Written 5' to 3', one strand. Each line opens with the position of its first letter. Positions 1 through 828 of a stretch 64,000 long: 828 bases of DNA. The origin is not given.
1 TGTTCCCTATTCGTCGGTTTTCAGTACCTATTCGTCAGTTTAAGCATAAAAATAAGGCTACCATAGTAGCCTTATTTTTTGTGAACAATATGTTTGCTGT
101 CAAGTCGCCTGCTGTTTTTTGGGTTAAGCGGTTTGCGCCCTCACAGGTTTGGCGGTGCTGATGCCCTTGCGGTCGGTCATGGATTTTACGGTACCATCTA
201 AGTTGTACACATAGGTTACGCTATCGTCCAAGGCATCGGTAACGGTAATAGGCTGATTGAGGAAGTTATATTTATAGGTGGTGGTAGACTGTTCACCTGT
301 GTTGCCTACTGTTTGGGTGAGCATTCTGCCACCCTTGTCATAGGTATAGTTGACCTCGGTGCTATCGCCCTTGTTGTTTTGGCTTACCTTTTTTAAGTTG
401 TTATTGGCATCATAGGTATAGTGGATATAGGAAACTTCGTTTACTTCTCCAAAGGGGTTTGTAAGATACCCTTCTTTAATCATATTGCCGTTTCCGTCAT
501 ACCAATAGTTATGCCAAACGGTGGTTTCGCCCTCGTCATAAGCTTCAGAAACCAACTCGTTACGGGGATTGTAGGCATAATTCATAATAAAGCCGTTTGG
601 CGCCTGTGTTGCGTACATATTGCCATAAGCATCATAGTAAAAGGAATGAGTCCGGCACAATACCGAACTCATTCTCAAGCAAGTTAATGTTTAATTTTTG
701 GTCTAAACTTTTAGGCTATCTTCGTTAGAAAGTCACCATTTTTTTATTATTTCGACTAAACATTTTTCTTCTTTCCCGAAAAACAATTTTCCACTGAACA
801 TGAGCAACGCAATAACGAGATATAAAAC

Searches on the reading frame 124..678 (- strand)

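Call 7: search_protein_families(library=pfam, proteins=[window:124-678:-], max_evalue=0.01)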
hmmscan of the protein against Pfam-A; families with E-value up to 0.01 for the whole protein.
window:124-678:- (184 aa): 1 family
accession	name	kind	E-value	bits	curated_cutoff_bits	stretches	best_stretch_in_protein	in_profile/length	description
PF05593.20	RHS_repeat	-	3.9e-10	40.3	22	2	89-125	1-34/38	RHS Repeat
